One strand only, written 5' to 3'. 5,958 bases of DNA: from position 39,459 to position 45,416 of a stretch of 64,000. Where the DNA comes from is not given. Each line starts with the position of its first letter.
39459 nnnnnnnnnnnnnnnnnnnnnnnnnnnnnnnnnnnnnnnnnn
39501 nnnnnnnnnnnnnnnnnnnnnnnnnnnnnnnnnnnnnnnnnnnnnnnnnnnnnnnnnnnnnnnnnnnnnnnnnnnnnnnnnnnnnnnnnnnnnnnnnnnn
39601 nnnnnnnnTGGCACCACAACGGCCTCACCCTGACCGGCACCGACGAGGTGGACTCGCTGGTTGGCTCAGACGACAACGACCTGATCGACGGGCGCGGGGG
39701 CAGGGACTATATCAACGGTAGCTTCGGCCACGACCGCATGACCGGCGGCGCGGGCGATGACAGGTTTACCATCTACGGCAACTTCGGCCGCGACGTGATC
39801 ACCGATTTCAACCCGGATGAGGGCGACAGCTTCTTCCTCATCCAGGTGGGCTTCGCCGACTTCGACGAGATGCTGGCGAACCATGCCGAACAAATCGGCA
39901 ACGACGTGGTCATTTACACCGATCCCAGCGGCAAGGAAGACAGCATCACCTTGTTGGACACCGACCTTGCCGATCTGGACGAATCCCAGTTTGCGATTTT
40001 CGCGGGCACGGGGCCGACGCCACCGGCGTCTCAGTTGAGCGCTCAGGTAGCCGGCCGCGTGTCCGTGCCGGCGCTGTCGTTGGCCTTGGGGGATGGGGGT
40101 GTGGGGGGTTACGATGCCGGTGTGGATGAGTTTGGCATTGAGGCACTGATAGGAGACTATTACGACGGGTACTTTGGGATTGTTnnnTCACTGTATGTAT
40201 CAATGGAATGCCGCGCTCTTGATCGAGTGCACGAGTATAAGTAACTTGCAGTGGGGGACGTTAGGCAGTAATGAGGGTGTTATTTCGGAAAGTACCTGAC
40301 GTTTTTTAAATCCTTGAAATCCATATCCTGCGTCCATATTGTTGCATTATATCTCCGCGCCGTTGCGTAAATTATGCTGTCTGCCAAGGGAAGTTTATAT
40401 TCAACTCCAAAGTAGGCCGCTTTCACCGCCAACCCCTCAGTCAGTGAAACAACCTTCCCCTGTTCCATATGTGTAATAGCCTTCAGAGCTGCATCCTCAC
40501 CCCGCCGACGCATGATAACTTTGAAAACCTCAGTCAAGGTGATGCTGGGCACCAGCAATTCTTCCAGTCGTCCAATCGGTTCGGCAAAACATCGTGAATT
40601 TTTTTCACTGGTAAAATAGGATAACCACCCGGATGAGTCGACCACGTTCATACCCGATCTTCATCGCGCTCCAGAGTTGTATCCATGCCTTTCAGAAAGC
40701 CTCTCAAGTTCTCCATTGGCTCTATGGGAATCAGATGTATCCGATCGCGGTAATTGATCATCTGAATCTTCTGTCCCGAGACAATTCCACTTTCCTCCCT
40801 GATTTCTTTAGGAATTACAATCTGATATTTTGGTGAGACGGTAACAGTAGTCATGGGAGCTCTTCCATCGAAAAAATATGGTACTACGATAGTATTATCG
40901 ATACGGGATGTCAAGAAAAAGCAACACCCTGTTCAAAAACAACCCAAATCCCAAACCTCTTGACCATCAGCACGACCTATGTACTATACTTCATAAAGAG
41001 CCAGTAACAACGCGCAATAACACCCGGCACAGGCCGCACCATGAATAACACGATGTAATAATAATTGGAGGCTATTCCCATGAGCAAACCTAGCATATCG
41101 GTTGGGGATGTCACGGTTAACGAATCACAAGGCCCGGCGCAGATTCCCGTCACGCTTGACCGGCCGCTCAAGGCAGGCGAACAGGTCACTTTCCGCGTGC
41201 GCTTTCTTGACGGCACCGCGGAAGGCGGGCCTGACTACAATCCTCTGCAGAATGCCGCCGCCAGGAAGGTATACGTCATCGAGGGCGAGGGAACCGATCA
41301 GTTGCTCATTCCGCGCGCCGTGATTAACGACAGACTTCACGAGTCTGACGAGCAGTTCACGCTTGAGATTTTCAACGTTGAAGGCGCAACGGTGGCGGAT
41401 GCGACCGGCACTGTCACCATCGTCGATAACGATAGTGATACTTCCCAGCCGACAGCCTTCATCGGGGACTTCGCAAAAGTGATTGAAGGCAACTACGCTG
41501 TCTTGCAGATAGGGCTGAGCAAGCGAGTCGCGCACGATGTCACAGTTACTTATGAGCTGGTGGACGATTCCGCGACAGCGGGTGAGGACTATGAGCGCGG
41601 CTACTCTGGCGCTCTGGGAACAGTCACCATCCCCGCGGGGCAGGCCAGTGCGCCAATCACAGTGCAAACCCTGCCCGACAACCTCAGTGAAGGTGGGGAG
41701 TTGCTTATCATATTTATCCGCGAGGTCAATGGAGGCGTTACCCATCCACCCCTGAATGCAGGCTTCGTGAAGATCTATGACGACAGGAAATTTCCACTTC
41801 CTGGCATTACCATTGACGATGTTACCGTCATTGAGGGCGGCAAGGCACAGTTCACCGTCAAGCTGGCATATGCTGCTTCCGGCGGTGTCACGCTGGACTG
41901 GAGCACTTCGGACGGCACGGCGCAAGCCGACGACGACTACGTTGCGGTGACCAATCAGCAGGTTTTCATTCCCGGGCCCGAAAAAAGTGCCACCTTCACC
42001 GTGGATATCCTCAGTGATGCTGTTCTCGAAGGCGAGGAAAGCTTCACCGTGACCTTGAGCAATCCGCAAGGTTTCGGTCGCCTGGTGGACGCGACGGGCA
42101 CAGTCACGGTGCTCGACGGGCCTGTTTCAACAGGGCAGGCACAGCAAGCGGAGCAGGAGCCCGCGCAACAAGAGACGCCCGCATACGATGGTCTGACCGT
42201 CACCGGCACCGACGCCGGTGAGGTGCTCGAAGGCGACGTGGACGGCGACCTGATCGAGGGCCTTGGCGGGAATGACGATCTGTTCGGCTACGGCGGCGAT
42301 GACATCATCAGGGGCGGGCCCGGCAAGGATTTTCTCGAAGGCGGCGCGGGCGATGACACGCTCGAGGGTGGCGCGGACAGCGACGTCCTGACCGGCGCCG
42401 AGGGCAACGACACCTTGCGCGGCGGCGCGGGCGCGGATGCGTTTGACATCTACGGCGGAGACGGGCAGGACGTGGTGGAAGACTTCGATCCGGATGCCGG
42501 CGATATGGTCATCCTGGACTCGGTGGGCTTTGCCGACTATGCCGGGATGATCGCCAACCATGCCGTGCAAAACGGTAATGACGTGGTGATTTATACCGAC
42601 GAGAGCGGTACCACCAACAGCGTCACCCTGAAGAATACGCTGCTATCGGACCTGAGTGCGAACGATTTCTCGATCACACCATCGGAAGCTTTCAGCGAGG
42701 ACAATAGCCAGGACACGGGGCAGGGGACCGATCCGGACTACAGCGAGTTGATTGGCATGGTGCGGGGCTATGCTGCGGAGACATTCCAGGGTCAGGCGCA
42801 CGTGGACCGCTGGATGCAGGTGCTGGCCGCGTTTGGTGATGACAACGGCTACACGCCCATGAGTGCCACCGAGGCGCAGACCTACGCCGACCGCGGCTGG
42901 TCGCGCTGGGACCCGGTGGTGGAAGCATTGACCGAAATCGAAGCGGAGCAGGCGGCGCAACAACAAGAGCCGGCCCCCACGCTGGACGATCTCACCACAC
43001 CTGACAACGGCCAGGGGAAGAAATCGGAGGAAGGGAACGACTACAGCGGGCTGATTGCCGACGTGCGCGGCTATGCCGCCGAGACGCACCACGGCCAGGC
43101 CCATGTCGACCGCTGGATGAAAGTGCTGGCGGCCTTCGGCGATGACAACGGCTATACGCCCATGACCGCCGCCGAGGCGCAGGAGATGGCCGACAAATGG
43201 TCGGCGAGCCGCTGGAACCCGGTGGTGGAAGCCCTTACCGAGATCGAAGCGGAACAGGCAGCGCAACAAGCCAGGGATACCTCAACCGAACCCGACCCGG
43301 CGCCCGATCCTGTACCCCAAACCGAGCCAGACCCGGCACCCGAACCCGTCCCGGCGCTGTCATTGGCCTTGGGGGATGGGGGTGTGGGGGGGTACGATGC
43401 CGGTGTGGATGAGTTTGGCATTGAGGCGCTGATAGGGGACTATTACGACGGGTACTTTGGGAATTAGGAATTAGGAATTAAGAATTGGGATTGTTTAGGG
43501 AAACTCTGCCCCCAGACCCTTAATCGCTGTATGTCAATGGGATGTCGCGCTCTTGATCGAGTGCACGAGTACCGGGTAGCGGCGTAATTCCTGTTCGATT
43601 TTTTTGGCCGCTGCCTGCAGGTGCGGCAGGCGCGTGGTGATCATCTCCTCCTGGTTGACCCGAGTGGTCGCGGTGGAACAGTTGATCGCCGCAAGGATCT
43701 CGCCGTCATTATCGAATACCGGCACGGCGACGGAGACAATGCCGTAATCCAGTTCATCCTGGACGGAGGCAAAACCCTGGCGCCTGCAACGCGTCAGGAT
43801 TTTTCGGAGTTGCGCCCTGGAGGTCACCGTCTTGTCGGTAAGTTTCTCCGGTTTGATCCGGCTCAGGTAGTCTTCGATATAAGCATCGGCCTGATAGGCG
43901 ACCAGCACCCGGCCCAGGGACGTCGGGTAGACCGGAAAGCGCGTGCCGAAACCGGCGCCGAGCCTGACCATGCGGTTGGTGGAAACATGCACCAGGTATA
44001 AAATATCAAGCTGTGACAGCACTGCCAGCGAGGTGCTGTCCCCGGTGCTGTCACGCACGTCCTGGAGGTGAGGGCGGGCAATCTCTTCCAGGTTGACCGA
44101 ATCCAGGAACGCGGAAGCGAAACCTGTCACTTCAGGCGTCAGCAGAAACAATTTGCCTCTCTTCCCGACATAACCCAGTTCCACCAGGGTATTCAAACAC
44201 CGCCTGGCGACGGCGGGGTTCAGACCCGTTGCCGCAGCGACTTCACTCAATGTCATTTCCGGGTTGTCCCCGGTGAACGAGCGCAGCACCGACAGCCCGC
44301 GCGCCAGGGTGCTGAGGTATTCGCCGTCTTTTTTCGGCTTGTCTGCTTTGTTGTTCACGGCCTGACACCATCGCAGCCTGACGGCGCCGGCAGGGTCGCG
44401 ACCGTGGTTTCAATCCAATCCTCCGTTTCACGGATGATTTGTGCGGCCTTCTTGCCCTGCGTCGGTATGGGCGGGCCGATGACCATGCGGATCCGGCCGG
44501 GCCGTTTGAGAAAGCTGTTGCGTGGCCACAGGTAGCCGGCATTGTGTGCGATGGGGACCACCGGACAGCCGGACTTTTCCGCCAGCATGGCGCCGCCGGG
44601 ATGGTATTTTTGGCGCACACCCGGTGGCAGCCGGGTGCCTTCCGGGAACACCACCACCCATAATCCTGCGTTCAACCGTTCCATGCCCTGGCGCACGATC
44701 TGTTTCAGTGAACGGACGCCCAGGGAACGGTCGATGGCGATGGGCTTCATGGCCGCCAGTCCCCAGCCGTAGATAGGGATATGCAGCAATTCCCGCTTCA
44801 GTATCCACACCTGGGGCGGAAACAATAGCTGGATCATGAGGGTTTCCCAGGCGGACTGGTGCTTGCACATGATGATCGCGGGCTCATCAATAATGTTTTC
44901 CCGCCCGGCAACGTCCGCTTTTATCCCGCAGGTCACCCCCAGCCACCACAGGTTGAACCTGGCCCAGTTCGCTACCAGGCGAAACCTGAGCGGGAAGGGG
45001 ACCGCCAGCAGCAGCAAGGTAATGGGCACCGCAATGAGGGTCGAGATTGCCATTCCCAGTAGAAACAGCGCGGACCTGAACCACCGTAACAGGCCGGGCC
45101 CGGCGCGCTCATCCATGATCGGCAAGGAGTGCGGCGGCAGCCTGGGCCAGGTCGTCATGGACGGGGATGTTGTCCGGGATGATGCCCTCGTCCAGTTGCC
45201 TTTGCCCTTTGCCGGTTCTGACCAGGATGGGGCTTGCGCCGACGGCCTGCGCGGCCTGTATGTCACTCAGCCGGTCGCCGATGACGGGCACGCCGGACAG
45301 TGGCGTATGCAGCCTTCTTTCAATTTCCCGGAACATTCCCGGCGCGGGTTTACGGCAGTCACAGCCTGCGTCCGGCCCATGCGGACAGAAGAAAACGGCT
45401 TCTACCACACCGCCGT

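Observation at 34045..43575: Tandem segmental duplication generating a mosaic truncated paralog, with duplicated promoter, a relic iclR 3' fragment and a VapBC pair at the junction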

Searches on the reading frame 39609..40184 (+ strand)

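Call 55: search_protein_families(library=ncbifam, proteins=[window:39609-40184:+], max_evalue=0.01)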
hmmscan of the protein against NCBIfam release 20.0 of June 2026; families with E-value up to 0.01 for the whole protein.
seq(192 aa): 6 families
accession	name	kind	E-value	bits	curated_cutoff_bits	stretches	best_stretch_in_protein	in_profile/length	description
NF052454.1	BtaGlycanEglC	equivalog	2.8e-12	46.3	700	1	8-130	94-210/459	endo-1,3-1,4-beta-glycanase EglC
NF050046.1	PueAB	exception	7.1e-12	44.5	670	1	7-130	498-615/616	polyurethane esterase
NF046115.1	Ca_rpt_SMc04171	equivalog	1.5e-08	34.3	625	1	8-125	444-568/574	SMc04171 family calcium-binding repeat protein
NF033943.0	RTX_toxin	subfamily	7.4e-06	24.4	1000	1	8-108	755-847/930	RTX family hemolysin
NF035945.1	Zn_serralysin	subfamily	0.00035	19.9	500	1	14-59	328-372/462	serralysin family metalloprotease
NF033203.1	entero_EhxA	exception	0.0011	17.2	2000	1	16-84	713-861/997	enterohemolysin EhxA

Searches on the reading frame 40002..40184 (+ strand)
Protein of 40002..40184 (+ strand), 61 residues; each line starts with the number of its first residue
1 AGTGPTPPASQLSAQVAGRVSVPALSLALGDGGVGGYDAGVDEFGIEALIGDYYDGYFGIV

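Call 56: search_protein_families(library=pfam, proteins=[window:40002-40184:+], max_evalue=1)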
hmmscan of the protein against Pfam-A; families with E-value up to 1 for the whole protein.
seq(61 aa): 1 family
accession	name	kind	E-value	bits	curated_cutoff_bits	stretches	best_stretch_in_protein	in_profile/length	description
PF02015.22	Glyco_hydro_45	-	0.1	12.9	27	1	14-56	118-162/214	Glycosyl hydrolase family 45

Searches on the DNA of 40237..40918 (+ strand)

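Call 69: search_dna_similar(query=window:40237-40918:+, collection=plasmids, mode=distant, max_rows=8)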
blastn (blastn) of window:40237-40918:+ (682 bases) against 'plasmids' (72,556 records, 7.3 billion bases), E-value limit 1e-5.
No match.

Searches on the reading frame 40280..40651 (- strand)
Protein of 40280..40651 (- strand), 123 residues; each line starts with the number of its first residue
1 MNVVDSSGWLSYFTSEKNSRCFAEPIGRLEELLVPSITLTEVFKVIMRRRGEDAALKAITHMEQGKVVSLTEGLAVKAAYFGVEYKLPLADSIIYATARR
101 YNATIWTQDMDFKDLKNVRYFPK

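Call 10: search_protein_families(library=pfam, proteins=[window:40280-40651:-], max_evalue=0.01)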
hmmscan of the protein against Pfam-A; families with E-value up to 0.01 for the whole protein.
window:40280-40651:- (123 aa): 2 families
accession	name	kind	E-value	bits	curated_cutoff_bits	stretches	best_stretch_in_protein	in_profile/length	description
PF01850.27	PIN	-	3.8e-17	63.5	23.6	1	3-116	2-118/120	PIN domain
PF18480.7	DUF5615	-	0.0019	18.4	23.8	1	89-122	35-68/110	Domain of unknown function (DUF5615)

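Call 16: find_encoding_contigs(protein=window:40280-40651:-, flank=10000, max_places=8)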
Protein window:40280-40651:- (123 aa): no gene with exactly this product is on record in the collection.

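Call 49: find_homologous_proteins(query=window:40280-40651:-, max_evalue=1e-10)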
Query window:40280-40651:- (123 aa): 5732 proteins with E <= 1e-10 among 5753 candidates; the best 120 are listed.
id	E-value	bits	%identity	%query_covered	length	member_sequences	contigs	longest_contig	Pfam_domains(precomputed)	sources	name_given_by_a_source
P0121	8.6e-73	260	98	100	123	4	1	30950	PF01850.28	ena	-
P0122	3.0e-65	235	89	100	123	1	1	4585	PF01850.28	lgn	-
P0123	3.9e-61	222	83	100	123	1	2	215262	PF01850.28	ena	-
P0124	5.2e-61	222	83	100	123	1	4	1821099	PF01850.28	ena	-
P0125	5.4e-61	222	84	100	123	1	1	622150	PF01850.28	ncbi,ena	-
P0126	2.0e-59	217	80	100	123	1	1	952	PF01850.28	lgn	-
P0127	2.8e-59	216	79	100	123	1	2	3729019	PF01850.28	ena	-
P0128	7.4e-59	215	81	100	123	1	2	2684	PF01850.28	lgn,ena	-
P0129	2.0e-58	213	80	100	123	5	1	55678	PF01850.28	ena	-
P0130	5.2e-58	212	80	100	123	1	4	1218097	PF01850.28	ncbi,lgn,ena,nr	ncbi:MAG: type II toxin-antitoxin system VapC family toxin [Gammaproteobacteria bacterium]|nr:type I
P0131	1.4e-57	211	80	100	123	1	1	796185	PF01850.28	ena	-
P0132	1.9e-57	210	80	100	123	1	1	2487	PF01850.28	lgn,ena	-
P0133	7.3e-57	208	78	100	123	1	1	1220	PF01850.28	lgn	-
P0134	1.0e-56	208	78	100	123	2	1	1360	PF01850.28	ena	-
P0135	1.9e-56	207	79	100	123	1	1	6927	PF01850.28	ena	-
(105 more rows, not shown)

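Call 50: find_encoding_contigs(protein=P0121, flank=10000, max_places=4)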
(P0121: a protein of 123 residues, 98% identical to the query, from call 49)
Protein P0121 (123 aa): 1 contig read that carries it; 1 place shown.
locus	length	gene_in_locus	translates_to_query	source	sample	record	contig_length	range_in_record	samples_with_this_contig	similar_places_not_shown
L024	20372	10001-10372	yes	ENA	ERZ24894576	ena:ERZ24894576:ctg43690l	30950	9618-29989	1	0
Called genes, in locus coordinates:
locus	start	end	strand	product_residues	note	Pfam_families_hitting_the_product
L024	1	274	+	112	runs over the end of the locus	PF00578:AhpC-TSA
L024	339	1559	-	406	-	PF07690:MFS_1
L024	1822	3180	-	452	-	PF00296:Bac_luciferase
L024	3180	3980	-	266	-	PF00561:Abhydrolase_1, PF00975:Thioesterase (weak), PF12146:Hydrolase_4, PF12697:Abhydrolase_6, PF00561:Abhydrolase_1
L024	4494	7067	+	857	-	PF05593:RHS_repeat (faint), PF25023:TEN_YD-shell (weak)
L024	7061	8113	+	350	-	-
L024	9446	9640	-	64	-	-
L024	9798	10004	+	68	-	PF04014:MazE_antitoxin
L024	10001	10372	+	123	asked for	PF01850:PIN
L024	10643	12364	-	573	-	PF05157:MshEN, PF00437:T2SSE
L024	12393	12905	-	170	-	-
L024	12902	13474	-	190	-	PF10741:T2SSM_b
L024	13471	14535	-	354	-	PF05137:PilN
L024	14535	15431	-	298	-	PF21687:T2SSK_1st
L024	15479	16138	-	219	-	-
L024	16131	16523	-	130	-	PF07963:N_methyl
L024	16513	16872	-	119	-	PF12019:GspH (weak)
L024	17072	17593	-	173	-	PF13508:Acetyltransf_7 (weak), PF13673:Acetyltransf_10 (weak)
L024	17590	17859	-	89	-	PF08681:TacA1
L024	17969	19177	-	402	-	PF07690:MFS_1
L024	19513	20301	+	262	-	PF00561:Abhydrolase_1, PF12146:Hydrolase_4 (weak), PF12697:Abhydrolase_6, PF03096:Ndr (weak)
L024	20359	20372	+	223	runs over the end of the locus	-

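Call 55: search_protein_families(library=ncbifam, proteins=[window:40280-40651:-], max_evalue=0.01)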
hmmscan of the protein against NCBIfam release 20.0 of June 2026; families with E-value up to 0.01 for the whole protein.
window:40280-40651:- (123 aa): 2 families
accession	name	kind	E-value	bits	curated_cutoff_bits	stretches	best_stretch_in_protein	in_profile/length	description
NF047959.1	TA_toxin_VapC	equivalog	2e-05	24.7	80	1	3-118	2-122/125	type II toxin-antitoxin system VapC family toxin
TIGR00028.1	Mtu_PIN_fam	subfamily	0.0051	17.1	73.6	0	89-119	106-136/143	TA system VapC family ribonuclease toxin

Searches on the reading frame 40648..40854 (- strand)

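Call 10: search_protein_families(library=pfam, proteins=[window:40648-40854:-], max_evalue=0.01)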
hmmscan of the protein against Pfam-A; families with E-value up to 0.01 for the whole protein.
window:40648-40854:- (68 aa): 1 family
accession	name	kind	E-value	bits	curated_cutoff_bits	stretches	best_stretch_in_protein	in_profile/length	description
PF04014.23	MazE_antitoxin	-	3.3e-08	33.8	24.7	1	3-46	1-45/48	Antidote-toxin recognition MazE, bacterial antitoxin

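Call 55: search_protein_families(library=ncbifam, proteins=[window:40648-40854:-], max_evalue=0.01)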
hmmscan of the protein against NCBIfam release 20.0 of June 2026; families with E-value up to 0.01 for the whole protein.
window:40648-40854:- (68 aa): 3 families
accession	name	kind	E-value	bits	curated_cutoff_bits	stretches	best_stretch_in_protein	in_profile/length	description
TIGR01439.1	lp_hng_hel_AbrB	domain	1.6e-12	46.9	28.3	1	3-44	1-43/44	transcriptional regulator, AbrB family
NF040962.1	near_HgcAB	equivalog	4.4e-06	26.4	70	1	4-35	8-39/70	HgcAB-associated protein HgcC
NF006352.0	PRK08577.1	equivalog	0.005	16.9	140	1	3-44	6-49/136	hypothetical protein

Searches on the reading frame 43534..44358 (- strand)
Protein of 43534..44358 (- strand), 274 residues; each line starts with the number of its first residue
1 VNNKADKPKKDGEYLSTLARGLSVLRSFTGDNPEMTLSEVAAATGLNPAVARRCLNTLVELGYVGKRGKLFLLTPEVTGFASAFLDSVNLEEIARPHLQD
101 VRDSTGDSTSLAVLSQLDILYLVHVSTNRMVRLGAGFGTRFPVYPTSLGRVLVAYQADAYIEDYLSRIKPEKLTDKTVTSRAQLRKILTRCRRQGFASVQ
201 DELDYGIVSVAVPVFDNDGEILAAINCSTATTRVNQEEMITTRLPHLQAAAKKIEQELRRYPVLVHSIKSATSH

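Call 10: search_protein_families(library=pfam, proteins=[window:43534-44358:-], max_evalue=0.01)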
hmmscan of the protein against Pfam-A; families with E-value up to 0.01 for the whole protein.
window:43534-44358:- (274 aa): 8 families
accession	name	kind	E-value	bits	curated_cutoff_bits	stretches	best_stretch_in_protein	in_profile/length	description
PF01614.24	IclR_C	-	1.5e-40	139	24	1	84-255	3-173/174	Bacterial transcriptional regulator IclR C-terminal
PF09339.16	HTH_IclR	-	8.3e-16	57.9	22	1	17-66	1-50/52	IclR helix-turn-helix domain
PF12802.13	MarR_2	-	1.1e-05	26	27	1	28-64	13-50/61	MarR family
PF13412.12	HTH_24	-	2.7e-05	24.1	21.9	1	31-64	14-47/48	Winged helix-turn-helix DNA-binding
PF02082.26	Rrf2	-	0.0015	19.1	30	0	32-65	21-54/132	Iron-dependent Transcriptional regulator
PF18342.7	LytB_SH3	-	0.0021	18.5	25.8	0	205-232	5-32/67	Endo-beta-N-acetylglucosaminidase LytB SH3 domain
PF01022.26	HTH_5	-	0.0086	16.4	22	0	34-64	15-45/47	Bacterial regulatory protein, arsR family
PF13545.12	HTH_Crp_2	-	0.0089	16.4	27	0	32-75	20-64/70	Crp-like helix-turn-helix domain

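Call 15: find_encoding_contigs(protein=window:43534-44358:-, flank=10000, max_places=6)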
Protein window:43534-44358:- (274 aa): no gene with exactly this product is on record in the collection.

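Call 18: find_related_loci(query=window:43534-44358:-, collection=genome_contigs, flank=10000)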
Query window:43534-44358:- (274 aa) in genome_contigs; peptide patterns used: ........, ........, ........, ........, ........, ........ (x = any residue, [..] = any of these).
157 stretches matched a pattern; 19 encode a relative of the query (tblastn E <= 1e-3); 19 distinct loci.
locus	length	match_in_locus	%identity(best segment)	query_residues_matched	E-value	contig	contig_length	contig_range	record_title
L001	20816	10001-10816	86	1-272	2e-162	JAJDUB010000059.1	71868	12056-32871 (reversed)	MAG: Gammaproteobacteria bacterium isolate jk18x1bzbins.61 k141_349247, whole genome shotgun sequence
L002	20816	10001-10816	86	1-272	6e-162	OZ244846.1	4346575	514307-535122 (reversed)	MAG: Gammaproteobacteria bacterium isolate c4b6e239-c71f-4241-b0b0-6ad111843a63 genome assembly, chromosome: 1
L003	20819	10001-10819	84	1-273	1e-157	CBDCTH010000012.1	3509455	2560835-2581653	MAG: Gammaproteobacteria bacterium isolate a8af13e8-0241-4292-a4be-8c867e9427f0 genome assembly, contig: contig_12, whol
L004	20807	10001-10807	83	1-272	3e-154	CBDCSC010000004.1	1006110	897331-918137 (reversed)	MAG: Gammaproteobacteria bacterium isolate cf513f33-0391-49c8-bdd4-56b301b507bf genome assembly, contig: contig_4, whole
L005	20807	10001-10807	82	1-272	3e-153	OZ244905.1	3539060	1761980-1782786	MAG: Gammaproteobacteria bacterium isolate a734ccac-b7d8-410a-8793-3c98b358ebc9 genome assembly, chromosome: 1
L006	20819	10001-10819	80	1-273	2e-149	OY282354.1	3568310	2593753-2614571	MAG: uncultured Gammaproteobacteria bacterium isolate b1fdf0bb-5270-493a-8425-87954a876b58 genome assembly, chromosome:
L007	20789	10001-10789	74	7-269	6e-132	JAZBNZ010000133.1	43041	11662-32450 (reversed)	MAG: Woeseiaceae bacterium isolate bin.761 k117_3025654, whole genome shotgun sequence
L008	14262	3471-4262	73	1-264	4e-130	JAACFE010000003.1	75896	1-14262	MAG: Gammaproteobacteria bacterium isolate bin.24 scaffold_30, whole genome shotgun sequence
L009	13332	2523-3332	73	5-273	3e-129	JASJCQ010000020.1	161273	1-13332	MAG: Woeseiaceae bacterium isolate MO_167.B29 MO_167.c_161, whole genome shotgun sequence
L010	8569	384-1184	69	9-274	2e-122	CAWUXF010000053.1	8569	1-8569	MAG: uncultured Luminiphilus sp. isolate HER19_SLT_250_bin_83_1 genome assembly, contig: HER19_SLT_250_bin_83-read_67, w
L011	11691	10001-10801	69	9-274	2e-122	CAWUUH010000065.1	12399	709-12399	MAG: uncultured Pseudomonadales bacterium isolate HER19_SIP_2000_bin_10_1 genome assembly, contig: HER19_SP_1000_bin_10-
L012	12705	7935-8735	69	9-274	2e-122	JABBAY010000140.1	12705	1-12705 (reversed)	MAG: K189A clade bacterium isolate HE327_NSB073 NODE_6260_length_12705_cov_40.619447, whole genome shotgun sequence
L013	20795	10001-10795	68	9-273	1e-119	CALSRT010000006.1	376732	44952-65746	MAG: uncultured Pseudomonadales bacterium isolate AK_MB142_1 genome assembly, contig: contig_2080_AK_MB142, whole genome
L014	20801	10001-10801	65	6-272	2e-117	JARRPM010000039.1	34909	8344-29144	MAG: Halioglobus sp. isolate Spart_176_MAG scaffold_545, whole genome shotgun sequence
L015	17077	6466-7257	65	9-272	2e-114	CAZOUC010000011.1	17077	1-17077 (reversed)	MAG TPA_asm: uncultured Enterobacteriaceae bacterium isolate SRP141376_co5_195 genome assembly, contig: NODE_8185_length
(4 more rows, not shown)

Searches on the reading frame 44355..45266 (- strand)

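Call 10: search_protein_families(library=pfam, proteins=[window:44355-45266:-], max_evalue=0.01)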
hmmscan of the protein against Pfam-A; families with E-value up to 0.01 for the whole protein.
window:44355-45266:- (303 aa): 1 family
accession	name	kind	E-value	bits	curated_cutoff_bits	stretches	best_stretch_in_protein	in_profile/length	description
PF01553.26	Acyltransferase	-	4.4e-20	72.3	23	1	118-241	3-131/132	Acyltransferase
